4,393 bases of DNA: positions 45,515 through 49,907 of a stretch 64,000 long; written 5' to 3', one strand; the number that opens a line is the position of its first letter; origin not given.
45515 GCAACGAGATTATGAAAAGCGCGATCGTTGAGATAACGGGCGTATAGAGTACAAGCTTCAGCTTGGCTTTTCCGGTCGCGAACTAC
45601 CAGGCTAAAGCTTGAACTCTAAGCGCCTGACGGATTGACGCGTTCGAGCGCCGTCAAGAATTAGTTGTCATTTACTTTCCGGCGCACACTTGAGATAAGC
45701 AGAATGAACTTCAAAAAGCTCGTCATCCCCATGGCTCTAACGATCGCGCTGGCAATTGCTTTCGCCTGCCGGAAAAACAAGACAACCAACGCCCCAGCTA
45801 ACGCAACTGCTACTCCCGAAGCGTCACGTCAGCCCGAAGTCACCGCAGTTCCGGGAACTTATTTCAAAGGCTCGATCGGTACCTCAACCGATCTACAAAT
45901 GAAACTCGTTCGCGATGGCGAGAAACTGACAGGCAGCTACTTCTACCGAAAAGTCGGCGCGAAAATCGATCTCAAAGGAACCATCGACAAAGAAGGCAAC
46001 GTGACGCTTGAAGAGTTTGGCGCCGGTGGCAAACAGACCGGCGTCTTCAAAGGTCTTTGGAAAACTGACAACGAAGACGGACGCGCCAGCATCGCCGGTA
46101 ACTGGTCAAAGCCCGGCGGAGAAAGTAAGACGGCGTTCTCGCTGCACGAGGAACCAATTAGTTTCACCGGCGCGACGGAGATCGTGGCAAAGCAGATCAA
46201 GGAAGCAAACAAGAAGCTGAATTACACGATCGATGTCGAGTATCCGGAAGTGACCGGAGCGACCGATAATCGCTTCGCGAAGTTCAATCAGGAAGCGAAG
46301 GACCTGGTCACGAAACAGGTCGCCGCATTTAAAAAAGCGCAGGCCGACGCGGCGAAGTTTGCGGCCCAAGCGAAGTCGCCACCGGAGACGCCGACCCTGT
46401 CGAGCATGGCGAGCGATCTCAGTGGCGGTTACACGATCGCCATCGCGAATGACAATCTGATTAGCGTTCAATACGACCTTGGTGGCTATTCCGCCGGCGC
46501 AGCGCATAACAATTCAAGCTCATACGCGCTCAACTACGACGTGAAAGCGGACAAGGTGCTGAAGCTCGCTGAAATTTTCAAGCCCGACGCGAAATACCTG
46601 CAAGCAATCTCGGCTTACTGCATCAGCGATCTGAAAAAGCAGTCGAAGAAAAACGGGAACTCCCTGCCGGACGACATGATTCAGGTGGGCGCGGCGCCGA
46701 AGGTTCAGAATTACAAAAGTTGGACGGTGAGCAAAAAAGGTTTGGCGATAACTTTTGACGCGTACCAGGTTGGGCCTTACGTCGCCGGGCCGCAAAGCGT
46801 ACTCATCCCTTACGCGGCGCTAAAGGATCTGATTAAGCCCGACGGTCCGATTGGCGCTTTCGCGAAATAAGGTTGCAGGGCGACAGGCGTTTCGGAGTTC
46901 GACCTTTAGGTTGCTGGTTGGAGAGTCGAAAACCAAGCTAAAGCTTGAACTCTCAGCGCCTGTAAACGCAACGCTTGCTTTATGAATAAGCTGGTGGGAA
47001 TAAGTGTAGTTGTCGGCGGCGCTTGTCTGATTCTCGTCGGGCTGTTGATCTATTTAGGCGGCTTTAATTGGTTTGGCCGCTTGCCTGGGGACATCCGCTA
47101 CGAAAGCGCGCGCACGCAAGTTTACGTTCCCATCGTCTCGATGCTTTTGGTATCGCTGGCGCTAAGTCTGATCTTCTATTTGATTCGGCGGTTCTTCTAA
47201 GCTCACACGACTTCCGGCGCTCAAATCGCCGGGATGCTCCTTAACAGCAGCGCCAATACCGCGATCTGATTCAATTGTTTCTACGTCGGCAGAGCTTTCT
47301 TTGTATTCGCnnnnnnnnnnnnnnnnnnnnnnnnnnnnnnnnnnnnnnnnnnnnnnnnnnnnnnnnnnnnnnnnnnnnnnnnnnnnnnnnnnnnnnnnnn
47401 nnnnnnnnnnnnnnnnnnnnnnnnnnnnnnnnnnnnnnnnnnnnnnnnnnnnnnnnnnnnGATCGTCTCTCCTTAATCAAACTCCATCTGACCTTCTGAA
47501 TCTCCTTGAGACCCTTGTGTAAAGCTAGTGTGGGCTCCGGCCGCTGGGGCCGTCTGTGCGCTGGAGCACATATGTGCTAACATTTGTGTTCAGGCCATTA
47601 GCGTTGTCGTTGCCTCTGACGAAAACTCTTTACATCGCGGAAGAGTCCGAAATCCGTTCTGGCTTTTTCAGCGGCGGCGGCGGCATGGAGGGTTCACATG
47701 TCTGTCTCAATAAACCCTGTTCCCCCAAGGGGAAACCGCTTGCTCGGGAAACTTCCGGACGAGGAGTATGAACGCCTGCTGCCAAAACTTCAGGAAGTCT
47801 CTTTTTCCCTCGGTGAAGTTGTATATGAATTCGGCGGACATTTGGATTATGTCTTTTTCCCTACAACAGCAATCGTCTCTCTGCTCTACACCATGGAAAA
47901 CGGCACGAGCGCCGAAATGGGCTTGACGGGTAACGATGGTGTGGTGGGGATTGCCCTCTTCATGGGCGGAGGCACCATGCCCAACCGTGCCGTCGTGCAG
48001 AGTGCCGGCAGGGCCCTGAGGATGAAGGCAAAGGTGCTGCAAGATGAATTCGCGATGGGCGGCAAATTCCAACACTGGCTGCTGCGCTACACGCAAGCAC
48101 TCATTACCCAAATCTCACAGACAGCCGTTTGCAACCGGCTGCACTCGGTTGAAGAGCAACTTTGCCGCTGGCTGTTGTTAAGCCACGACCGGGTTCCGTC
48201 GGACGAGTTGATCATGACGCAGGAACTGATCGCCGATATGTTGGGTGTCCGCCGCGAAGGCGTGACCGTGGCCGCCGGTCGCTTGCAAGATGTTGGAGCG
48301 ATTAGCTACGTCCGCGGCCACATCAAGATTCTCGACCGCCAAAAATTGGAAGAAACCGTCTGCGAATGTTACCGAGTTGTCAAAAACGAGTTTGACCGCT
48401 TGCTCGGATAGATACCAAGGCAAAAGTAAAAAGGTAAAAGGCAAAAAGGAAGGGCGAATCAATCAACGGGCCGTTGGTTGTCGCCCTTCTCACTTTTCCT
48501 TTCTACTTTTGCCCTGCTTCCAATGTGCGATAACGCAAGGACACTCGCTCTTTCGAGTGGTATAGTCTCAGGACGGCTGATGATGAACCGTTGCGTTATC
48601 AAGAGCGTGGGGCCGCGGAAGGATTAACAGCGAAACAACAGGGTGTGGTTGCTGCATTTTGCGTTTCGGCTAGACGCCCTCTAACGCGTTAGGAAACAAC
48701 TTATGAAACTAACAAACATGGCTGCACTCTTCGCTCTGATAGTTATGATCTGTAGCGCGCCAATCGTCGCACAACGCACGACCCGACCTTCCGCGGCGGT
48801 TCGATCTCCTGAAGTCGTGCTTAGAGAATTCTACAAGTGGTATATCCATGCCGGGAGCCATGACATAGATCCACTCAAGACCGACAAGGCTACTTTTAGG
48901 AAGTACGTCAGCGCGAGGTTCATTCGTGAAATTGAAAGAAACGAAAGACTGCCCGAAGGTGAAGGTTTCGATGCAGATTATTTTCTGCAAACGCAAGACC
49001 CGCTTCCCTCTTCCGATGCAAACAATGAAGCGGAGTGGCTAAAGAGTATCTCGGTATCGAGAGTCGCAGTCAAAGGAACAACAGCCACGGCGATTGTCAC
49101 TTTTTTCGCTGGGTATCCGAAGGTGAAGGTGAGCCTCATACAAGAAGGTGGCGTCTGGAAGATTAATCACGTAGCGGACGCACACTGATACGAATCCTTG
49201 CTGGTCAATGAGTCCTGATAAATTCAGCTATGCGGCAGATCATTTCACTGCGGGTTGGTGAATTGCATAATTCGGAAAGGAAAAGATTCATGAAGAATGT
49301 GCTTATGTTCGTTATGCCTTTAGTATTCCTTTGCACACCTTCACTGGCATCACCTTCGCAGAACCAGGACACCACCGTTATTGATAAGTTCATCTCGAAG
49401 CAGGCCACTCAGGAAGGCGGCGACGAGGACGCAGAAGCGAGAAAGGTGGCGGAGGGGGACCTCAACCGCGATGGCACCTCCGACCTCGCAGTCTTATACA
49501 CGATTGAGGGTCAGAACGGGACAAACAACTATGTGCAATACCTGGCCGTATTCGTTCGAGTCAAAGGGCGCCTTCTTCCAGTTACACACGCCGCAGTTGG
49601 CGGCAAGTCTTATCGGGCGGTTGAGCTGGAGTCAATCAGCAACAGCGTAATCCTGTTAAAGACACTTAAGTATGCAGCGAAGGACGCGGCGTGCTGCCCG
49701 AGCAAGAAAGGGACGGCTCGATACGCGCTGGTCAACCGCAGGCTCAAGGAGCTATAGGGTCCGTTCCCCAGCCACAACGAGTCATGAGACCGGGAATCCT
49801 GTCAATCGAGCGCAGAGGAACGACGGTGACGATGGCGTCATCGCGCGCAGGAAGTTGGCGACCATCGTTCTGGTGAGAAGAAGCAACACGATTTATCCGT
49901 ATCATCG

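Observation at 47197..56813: The whole Crp-box region is bracketed by a 26-nt direct repeat overlapping two gene 3' ends: candidate 9.6-kb genomic island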

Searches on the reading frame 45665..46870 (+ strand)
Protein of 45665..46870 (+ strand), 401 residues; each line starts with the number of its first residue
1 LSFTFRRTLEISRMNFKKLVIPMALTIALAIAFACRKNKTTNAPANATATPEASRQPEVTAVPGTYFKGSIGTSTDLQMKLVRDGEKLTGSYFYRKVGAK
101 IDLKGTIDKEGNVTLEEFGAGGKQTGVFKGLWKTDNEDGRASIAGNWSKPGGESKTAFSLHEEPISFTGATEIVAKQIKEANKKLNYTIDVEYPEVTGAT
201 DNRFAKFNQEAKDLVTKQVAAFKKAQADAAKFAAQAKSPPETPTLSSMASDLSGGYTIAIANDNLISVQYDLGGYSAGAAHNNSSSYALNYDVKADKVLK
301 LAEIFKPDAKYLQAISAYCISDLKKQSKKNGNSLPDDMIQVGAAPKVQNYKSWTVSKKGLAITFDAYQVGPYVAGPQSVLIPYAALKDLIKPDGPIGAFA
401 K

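Call 9: search_protein_families(library=pfam, proteins=[window:45665-46870:+], max_evalue=0.01)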
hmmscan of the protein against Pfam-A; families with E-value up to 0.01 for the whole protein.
window:45665-46870:+ (401 aa): 2 families
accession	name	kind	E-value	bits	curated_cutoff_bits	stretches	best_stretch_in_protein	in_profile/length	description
PF11738.13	DUF3298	-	9.6e-18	65.3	24.1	1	303-384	2-84/84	Protein of unknown function (DUF3298)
PF13739.11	PdaC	-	4.3e-05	25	29.1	1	182-283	3-94/95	Deacetylase PdaC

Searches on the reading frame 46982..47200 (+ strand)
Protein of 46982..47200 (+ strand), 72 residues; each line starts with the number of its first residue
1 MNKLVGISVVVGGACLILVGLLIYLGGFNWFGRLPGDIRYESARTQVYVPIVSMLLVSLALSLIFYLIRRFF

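Call 8: search_protein_families(library=pfam, proteins=[window:46982-47200:+], max_evalue=0.01)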
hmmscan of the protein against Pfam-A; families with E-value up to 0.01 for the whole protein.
window:46982-47200:+ (72 aa): 1 family
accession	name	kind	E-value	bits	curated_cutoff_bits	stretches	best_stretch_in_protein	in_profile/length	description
PF11146.13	DUF2905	-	1.4e-18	67.3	22.2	1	9-68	4-64/64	Protein of unknown function (DUF2905)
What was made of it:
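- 46982..47200 (+): DUF2905 gene (72 aa), intact. Its last codon and stop fall at the left edge of the left repeat. Pfam PF11146, E = 1.4e-18 (call 8).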

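Call 56: find_encoding_contigs(protein=window:46982-47200:+, flank=4000, max_places=6)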
Protein window:46982-47200:+ (72 aa): 8 contigs read that carry it; 5 places shown.
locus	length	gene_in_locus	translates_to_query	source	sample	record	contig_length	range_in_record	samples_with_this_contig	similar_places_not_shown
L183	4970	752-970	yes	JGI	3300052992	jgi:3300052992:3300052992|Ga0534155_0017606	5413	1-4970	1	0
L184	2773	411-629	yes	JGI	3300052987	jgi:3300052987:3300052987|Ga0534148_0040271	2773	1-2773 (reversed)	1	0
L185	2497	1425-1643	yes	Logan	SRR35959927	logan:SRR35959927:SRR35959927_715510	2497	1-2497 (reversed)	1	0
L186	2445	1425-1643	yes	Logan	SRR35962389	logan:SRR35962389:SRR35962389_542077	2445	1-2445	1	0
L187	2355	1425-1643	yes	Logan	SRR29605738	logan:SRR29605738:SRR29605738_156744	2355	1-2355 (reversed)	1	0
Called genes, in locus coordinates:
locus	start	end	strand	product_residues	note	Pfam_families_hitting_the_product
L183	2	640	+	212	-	?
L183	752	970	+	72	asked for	PF11146:DUF2905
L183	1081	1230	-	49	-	-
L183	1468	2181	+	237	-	PF00027:cNMP_binding (weak), PF13545:HTH_Crp_2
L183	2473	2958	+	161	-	PF12883:DUF3828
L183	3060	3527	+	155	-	-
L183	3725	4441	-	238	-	PF00027:cNMP_binding, PF13545:HTH_Crp_2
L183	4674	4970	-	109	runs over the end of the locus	PF04226:Transgly_assoc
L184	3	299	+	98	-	?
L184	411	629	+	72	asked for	PF11146:DUF2905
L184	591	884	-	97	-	-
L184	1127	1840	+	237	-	PF00027:cNMP_binding (weak), PF13545:HTH_Crp_2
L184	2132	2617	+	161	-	PF12883:DUF3828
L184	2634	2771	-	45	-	?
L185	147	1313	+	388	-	PF11738:DUF3298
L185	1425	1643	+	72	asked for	PF11146:DUF2905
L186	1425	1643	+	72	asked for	PF11146:DUF2905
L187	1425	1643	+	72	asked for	PF11146:DUF2905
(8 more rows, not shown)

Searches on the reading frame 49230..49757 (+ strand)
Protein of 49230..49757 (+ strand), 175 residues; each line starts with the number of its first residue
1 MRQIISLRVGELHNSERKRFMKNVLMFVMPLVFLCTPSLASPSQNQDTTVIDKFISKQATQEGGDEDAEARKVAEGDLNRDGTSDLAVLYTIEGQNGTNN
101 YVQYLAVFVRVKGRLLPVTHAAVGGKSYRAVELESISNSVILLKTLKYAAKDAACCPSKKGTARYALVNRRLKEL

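Call 8: search_protein_families(library=pfam, proteins=[window:49230-49757:+], max_evalue=0.01)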
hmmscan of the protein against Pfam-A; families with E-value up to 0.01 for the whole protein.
window:49230-49757:+ (175 aa): 1 family
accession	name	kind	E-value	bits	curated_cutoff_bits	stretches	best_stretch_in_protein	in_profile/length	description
PF14041.11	Lipoprotein_21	-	0.0055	17.3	25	0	83-166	6-83/87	LppP/LprE lipoprotein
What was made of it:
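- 48703..49757 (+): DUF3828 protein (48703-49188) and a 175-aa putative lipoprotein (49230-49757). call 8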

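Call 66: search_protein_families(library=phrogs, proteins=[window:49230-49757:+], max_evalue=0.001)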
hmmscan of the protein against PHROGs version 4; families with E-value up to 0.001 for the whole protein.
window:49230-49757:+ (175 aa): 0 families

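Call 67: search_protein_families(library=ncbifam, proteins=[window:49230-49757:+], max_evalue=0.001)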
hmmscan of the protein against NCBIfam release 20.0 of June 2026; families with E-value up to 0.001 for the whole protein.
window:49230-49757:+ (175 aa): 0 families
